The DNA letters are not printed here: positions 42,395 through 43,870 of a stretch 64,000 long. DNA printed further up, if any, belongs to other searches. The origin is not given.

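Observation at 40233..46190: Head-only phage-derived module embedded in housekeeping DNA: portal-scaffold-capsid plus five small genes, with no terminase, tail, lysin or integrase on either side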

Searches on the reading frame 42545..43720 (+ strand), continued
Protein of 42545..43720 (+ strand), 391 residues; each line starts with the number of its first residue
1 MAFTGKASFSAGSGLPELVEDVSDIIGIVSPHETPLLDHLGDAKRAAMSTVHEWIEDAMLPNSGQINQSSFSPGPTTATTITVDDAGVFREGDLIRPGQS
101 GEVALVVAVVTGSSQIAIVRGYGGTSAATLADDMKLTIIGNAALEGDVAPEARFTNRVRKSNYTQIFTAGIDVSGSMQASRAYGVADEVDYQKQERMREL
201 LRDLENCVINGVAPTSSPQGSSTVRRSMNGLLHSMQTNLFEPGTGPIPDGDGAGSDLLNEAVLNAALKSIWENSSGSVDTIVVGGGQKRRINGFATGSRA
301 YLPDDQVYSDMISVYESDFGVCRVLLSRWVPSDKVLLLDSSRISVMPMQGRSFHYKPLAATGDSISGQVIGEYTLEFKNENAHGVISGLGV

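Call 14: find_related_loci(query=A1, collection=genome_contigs, flank=10000)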
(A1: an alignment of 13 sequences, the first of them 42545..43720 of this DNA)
Query A1 (391 aa) in genome_contigs; peptide patterns used: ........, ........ (x = any residue, [..] = any of these).
274 stretches matched a pattern; 168 encode a relative of the query (tblastn E <= 1e-3); the best 80 are kept; 80 distinct loci.
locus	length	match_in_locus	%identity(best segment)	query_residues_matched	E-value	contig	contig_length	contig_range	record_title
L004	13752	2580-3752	88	1-391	0e+0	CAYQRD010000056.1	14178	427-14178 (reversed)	MAG TPA_asm: uncultured Phycisphaeraceae bacterium isolate binchicken_co208_89 genome assembly, contig: NODE_6494_length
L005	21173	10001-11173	87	1-391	0e+0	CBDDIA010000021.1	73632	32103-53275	MAG: Phycisphaerales bacterium isolate c7069bff-05d5-4e62-a3ea-b3637d8d6532 genome assembly, contig: contig_21, whole ge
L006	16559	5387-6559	88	1-391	0e+0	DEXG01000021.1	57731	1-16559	MAG TPA_asm: Phycisphaerales bacterium UBA3190 UBA3190_contig_5650, whole genome shotgun sequence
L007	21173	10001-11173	87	1-391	0e+0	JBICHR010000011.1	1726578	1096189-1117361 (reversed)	MAG: Phycisphaerales bacterium JB052 k141_58697, whole genome shotgun sequence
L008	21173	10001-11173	87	1-391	0e+0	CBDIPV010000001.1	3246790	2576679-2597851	MAG: Phycisphaerales bacterium UBA1924 isolate C9799-m2-bin02 genome assembly, contig: P-CCAP979-9-C12, whole genome sho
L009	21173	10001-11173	88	1-391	0e+0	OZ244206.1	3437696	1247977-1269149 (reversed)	MAG: Phycisphaerales bacterium isolate ffed7d32-17eb-4fab-9bc9-3907e3393155 genome assembly, chromosome: 1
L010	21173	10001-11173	87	1-391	0e+0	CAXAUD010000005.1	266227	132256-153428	MAG TPA_asm: uncultured Phycisphaerales bacterium isolate ERR594358_binner12_Refined_5 genome assembly, contig: ERZ27724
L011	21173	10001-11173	87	1-391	0e+0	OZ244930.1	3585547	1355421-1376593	MAG: Phycisphaerales bacterium isolate 687b88d9-c494-4151-9626-605cd635c64e genome assembly, chromosome: 1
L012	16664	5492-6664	86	1-391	0e+0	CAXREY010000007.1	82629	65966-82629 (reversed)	MAG: Phycisphaerales bacterium UBA1924 isolate YZ09aB_2.21 genome assembly, contig: k141_367901, whole genome shotgun se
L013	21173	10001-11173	82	1-391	0e+0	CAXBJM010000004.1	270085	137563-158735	MAG TPA_asm: uncultured bacterium isolate ERR2762130_maxbin2_13 genome assembly, contig: ERZ3421648.22, whole genome sho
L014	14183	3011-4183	83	1-391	0e+0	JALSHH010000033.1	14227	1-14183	MAG: Phycisphaerales bacterium isolate 354-166_metabat1_scaf2bin.080 354-166_scaffold_4239_c1, whole genome shotgun sequ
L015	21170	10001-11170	81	1-391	0e+0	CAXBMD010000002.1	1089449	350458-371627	MAG TPA_asm: uncultured Phycisphaerales bacterium isolate ERR2762130_binner123_Refined_9 genome assembly, contig: ERZ342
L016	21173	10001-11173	80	1-391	0e+0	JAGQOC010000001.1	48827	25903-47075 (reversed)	MAG: Phycisphaerales bacterium isolate HKST-UBA04 2011-04-20_1_(paired)_contig_189, whole genome shotgun sequence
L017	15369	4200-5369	81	1-391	0e+0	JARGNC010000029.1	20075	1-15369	MAG: Phycisphaerales bacterium isolate bin_ak_oxhcr2.003 NODE_1645_length_20075_cov_6.146553, whole genome shotgun seque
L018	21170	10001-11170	81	1-391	0e+0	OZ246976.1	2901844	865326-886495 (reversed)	MAG: Phycisphaerales bacterium isolate 5b07ab66-5ef8-4150-b9cf-2a9e8d8a5457 genome assembly, chromosome: 1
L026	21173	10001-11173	78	1-391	0e+0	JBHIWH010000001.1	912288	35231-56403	MAG: Phycisphaerales bacterium isolate MAG20 WDNA01_bin.3.strict_1, whole genome shotgun sequence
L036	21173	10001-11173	74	1-391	0e+0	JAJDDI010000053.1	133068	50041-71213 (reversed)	MAG: Phycisphaerales bacterium isolate OFTM92 OFTM92_52, whole genome shotgun sequence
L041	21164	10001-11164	75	1-391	0e+0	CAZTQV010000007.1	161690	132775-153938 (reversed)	MAG TPA_asm: uncultured Phycisphaeraceae bacterium isolate SRP342821_co1_63 genome assembly, contig: NODE_40_length_1616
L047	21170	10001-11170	70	1-391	0e+0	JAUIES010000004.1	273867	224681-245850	MAG: Phycisphaerae bacterium isolate 8_bin.42 NODE_90_length_273867_cov_3.470457, whole genome shotgun sequence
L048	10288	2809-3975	73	1-389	0e+0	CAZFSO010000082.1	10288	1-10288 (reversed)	MAG TPA_asm: uncultured Phycisphaeraceae bacterium isolate SRP220891_co3_615 genome assembly, contig: NODE_10514_length_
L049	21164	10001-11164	70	1-391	0e+0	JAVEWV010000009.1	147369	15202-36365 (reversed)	MAG: Phycisphaerales bacterium isolate BF4_154 NODE_240_length_147369_cov_6.944330_Biofilm4, whole genome shotgun sequen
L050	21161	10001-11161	72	1-389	0e+0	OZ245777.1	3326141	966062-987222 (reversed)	MAG: Phycisphaerales bacterium isolate 24bfb2b0-0bc0-47df-81b4-c513fc01a924 genome assembly, chromosome: 1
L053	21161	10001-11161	71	1-389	0e+0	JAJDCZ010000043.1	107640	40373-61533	MAG: Phycisphaerales bacterium isolate OFTM204 OFTM204_42, whole genome shotgun sequence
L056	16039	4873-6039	71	1-389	0e+0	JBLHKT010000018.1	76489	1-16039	MAG: Phycisphaerales bacterium isolate 3300054698_155 Ga0535670_0000253, whole genome shotgun sequence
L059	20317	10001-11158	69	1-390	0e+0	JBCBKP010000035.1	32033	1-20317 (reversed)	MAG: Planctomycetota bacterium isolate J06627_27 k141_116449_length_32033_cov_24.9902, whole genome shotgun sequence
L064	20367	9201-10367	71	1-391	0e+0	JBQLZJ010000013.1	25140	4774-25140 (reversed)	MAG: Phycisphaerales bacterium isolate bin_4 contig_13, whole genome shotgun sequence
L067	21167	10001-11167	69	1-391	0e+0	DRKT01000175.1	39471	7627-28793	MAG TPA_asm: Phycisphaerales bacterium isolate HyVt-447 HyVt-447_k145_645749, whole genome shotgun sequence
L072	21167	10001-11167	70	1-391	7e-180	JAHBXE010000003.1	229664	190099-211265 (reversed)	MAG: Phycisphaeraceae bacterium isolate ACE_PLA16 PLA16_3, whole genome shotgun sequence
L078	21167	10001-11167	70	1-391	2e-178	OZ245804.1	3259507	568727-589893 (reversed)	MAG: Phycisphaerales bacterium isolate 99f8f486-8ed8-42d8-8706-476b801446f7 genome assembly, chromosome: 1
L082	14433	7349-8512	67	1-389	6e-176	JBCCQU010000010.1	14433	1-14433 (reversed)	MAG: Planctomycetota bacterium isolate P01_D01_bin.16 k141_2874090_length_14433_cov_11.0000, whole genome shotgun sequen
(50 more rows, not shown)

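Call 31: get_annotated_region(hit=H1, flank=8000)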
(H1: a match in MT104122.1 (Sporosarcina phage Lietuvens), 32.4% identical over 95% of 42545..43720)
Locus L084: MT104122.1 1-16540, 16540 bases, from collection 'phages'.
description: Sporosarcina phage Lietuvens, complete genome.
organism: Sporosarcina phage Lietuvens (NCBI taxid 2713145)
taxonomy: Viruses; Duplodnaviria; Heunggongvirae; Uroviricota; Caudoviricetes
host: Sporosarcina aquimarina; source: ice-free soil sample (4-10 cm depth) collected near Rasmussen hut; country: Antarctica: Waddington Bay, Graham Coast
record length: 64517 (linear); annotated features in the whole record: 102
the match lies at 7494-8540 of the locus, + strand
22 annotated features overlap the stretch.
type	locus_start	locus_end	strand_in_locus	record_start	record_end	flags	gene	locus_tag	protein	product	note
repeat_region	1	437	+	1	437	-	-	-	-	-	short direct terminal repeat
CDS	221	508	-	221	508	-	-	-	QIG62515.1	hypothetical protein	ORF1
CDS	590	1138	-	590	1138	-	-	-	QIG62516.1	site-specific integrase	ORF2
CDS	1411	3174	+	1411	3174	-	-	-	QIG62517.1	terminase large subunit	ORF3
CDS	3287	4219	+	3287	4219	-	-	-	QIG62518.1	HNH endonuclease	ORF4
CDS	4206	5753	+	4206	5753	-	-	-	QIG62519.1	portal protein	ORF5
CDS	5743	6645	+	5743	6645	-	-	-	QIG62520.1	minor capsid protein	ORF6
CDS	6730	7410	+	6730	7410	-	-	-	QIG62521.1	scaffolding protein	ORF7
CDS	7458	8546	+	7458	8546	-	-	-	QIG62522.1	major capsid protein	ORF8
CDS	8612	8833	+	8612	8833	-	-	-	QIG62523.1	hypothetical protein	ORF9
CDS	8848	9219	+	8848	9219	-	-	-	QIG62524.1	hypothetical protein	ORF10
CDS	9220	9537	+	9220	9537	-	-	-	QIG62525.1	hypothetical protein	ORF11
CDS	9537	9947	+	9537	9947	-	-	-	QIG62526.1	hypothetical protein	ORF12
CDS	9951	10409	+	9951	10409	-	-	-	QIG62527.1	hypothetical protein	ORF13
CDS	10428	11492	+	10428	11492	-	-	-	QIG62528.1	tail sheath protein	ORF14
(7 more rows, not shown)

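Call 32: get_annotated_region(hit=H2, flank=8000)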
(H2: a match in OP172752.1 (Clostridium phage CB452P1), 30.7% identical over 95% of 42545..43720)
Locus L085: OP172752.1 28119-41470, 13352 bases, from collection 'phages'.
description: Clostridium phage CB452P1, partial genome.
organism: Clostridium phage CB452P1 (NCBI taxid 2968621)
taxonomy: Viruses; Duplodnaviria; Heunggongvirae; Uroviricota; Caudoviricetes
host: Clostridium butyricum BSC452; source: municipal sewage; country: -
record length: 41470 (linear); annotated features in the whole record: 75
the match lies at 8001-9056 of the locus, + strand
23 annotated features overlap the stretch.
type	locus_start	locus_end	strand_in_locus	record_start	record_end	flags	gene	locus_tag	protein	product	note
CDS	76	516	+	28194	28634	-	-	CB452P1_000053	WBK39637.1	terminase small subunit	-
CDS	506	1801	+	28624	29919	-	-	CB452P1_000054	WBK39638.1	terminase large subunit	-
CDS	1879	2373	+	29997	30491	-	-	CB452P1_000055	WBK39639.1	hypothetical protein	-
CDS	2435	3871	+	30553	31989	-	-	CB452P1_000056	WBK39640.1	hypothetical protein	-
CDS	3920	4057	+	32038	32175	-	-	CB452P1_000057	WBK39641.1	hypothetical protein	-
CDS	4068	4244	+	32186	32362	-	-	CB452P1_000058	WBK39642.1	hypothetical protein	-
CDS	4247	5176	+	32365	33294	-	-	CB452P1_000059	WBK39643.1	hypothetical protein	-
CDS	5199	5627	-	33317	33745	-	-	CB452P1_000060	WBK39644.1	hypothetical protein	-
CDS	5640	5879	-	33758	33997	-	-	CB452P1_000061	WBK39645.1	hypothetical protein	-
CDS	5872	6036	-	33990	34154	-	-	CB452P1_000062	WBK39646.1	hypothetical protein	-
CDS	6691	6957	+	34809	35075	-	-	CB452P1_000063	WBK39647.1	hypothetical protein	-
CDS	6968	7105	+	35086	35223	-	-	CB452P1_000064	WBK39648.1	hypothetical protein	Phage protein (ACLAME 969)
CDS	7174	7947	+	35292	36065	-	-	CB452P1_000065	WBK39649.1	capsid and scaffold protein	-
CDS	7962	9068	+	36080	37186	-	-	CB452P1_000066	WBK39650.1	hypothetical protein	-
CDS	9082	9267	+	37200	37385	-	-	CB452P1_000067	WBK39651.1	hypothetical protein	-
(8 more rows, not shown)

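Call 33: find_related_loci(query=A1, collection=viral_contigs, flank=10000)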
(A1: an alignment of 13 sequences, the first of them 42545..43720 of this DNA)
Query A1 (391 aa) in viral_contigs; peptide patterns used: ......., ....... (x = any residue, [..] = any of these).
100 stretches matched a pattern; 4 encode a relative of the query (tblastn E <= 1e-3); 4 distinct loci.
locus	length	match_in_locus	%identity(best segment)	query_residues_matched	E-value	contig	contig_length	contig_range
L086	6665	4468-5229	28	141-386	4e-9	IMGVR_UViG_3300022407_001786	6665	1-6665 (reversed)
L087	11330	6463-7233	28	141-389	9e-8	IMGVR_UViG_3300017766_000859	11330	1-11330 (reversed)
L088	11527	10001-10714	27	159-389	2e-7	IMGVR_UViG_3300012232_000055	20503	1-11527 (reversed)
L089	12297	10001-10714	27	159-389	2e-7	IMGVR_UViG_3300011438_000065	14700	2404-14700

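Call 66: search_protein_representatives(alignment_id=A1)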
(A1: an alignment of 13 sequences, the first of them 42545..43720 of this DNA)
Query: 13 sequences, 391 profile positions. Proteins with E-value up to 0.001 (for the whole library): 4491; up to 1e-10: 2269; up to 1e-30: 287. The best 150 are listed.
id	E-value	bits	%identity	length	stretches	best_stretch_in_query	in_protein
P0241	2.3e-208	708.4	-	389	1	1-391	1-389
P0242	7.0e-146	502.6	-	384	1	1-390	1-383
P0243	9.2e-135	466.1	-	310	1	83-390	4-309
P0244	1.7e-128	445.4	-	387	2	1-254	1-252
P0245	9.8e-125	433.0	-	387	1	1-389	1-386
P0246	7.4e-123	426.8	-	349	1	134-387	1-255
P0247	1.0e-118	413.2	-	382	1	1-390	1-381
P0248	1.3e-114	399.8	-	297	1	3-303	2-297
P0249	6.2e-114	397.5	-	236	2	253-390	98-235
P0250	1.4e-105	369.9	-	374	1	1-389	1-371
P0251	4.0e-105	368.5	-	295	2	160-391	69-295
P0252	6.6e-102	357.9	-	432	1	61-367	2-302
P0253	9.0e-102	357.4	-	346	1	16-391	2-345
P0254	1.5e-101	356.7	-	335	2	155-389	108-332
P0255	9.0e-101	354.1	-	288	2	158-389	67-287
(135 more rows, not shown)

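Call 69: find_related_loci(query=A9, collection=viral_contigs, flank=10000)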
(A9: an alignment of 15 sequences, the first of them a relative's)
Query A9 (384 aa) in viral_contigs; peptide patterns used: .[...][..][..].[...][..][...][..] (x = any residue, [..] = any of these).
49 stretches matched a pattern; 27 encode a relative of the query (tblastn E <= 1e-3); 27 distinct loci.
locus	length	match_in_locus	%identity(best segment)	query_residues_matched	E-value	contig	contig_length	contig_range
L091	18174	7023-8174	54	1-383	8e-135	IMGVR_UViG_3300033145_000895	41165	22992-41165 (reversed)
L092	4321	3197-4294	39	1-374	9e-78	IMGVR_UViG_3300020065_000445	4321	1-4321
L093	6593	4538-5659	40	1-380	2e-76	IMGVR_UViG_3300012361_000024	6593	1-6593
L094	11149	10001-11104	37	1-373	9e-68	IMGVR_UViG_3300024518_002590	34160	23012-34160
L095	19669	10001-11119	39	1-376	3e-67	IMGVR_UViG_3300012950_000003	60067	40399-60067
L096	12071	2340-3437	39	1-376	6e-67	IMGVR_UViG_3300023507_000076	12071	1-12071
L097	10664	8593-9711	39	1-376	1e-66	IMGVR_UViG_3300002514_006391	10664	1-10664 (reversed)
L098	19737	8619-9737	39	1-376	1e-66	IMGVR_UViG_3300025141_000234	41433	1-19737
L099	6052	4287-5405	37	1-376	2e-65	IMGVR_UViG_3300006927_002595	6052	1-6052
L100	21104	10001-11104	37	1-373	5e-65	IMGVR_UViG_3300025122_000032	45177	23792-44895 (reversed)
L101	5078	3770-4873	37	1-373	4e-65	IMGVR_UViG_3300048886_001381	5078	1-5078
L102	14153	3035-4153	37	1-376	2e-63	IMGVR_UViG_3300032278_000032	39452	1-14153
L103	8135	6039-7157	38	1-376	5e-61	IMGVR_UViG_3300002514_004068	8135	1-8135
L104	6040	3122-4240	37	1-376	7e-60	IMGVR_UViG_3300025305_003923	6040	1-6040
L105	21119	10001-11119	37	1-376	8e-60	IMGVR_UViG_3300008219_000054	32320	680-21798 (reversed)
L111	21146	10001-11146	52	1-383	6e-137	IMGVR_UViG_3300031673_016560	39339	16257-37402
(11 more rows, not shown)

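Call 73: search_protein_families(library=phrogs, max_evalue=0.01, proteins=[L111:2190-3671:+, L111:3659-4834:+, L111:11944-12315:+, L111:12320-13093:+, L111:13114-13902:+, L111:14032-14523:+, L111:14523-15269:+, L111:15754-16443:+, L111:16456-18300:+, L111:19666-20862:-])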
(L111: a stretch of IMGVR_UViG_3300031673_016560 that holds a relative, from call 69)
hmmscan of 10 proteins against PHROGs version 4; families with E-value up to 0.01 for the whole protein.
L111:2190-3671:+ (493 aa): 7 families
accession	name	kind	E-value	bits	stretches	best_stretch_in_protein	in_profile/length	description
phrog_1802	-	other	1.9e-44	153.5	1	63-457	15-401/556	radical SAM domain-containing protein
phrog_24150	-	unknown function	6.8e-38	131.3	1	273-473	1-197/199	-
phrog_27668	-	unknown function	1.5e-07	32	1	94-229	10-129/335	-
phrog_13987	-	other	5.1e-06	27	1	91-188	16-106/274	radical SAM domain-containing protein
phrog_14086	-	other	0.00018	22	1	93-217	90-215/353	radical SAM domain-containing protein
phrog_626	-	DNA, RNA and nucleotide metabolism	0.0003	21.4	1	97-171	23-96/164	anaerobic ribonucleotide reductase small subunit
phrog_19488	-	other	0.0013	19.3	1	93-183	53-145/319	radical SAM domain-containing protein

L111:3659-4834:+ (391 aa): 5 families
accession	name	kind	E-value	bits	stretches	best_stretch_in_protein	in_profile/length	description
phrog_15140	-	other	6.7e-88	296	1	73-382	58-363/366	radical SAM domain-containing protein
phrog_1802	-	other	1.3e-08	35.2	1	109-276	50-216/556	radical SAM domain-containing protein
phrog_13987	-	other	7.8e-05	23.1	1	105-197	17-108/274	radical SAM domain-containing protein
phrog_27238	-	other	0.00012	22.3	1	88-261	10-174/338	radical SAM domain-containing protein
phrog_626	-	DNA, RNA and nucleotide metabolism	0.0028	18.3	1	104-196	18-113/164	anaerobic ribonucleotide reductase small subunit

L111:11944-12315:+ (123 aa): 0 families

L111:12320-13093:+ (257 aa): 0 families

L111:13114-13902:+ (262 aa): 0 families

L111:14032-14523:+ (163 aa): 0 families

L111:14523-15269:+ (248 aa): 3 families
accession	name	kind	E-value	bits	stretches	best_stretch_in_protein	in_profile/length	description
phrog_8510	-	head and packaging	0.00022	20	1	83-167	1248-1335/1348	virion structural protein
phrog_3545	-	unknown function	0.00028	20.1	1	24-168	819-970/1115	-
phrog_24074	-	unknown function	0.0075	15.5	0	76-126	530-578/892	-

L111:15754-16443:+ (229 aa): 0 families

L111:16456-18300:+ (614 aa): 0 families

L111:19666-20862:- (398 aa): 1 family
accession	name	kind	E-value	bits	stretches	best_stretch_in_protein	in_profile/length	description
phrog_13321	-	unknown function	6.1e-08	33.2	1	128-277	48-203/307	-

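Call 76: search_protein_families(library=phrogs, alignment_id=A10, max_evalue=0.001)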
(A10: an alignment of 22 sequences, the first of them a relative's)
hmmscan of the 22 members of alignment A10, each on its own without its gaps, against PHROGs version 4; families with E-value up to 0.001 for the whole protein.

A. member 1, L091:119-427:+ (102 aa): 0 families

B. families by the number of members that match (of 22 scanned): 36 families (the first 25 are shown)
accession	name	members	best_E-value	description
phrog_874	-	1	2.6e-70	-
phrog_2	-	1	2.1e-37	terminase large subunit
phrog_67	-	1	3.9e-35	DNA methyltransferase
phrog_2760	-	1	1.4e-27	RecT-like ssDNA annealing protein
phrog_69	-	1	1.2e-23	exonuclease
phrog_1008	-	1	1.9e-22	DNA methyltransferase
phrog_24928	-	1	7.8e-21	-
phrog_27495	-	1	1.9e-19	-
phrog_27243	-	1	2.1e-19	-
phrog_18361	-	1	1.1e-18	-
phrog_498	-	1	8e-17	DNA methyltransferase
phrog_28019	-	1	2.4e-16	-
phrog_1347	-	1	6.5e-16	-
phrog_252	-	1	2.1e-15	Bet-like ssDNA annealing protein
phrog_12517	-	1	5.9e-15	-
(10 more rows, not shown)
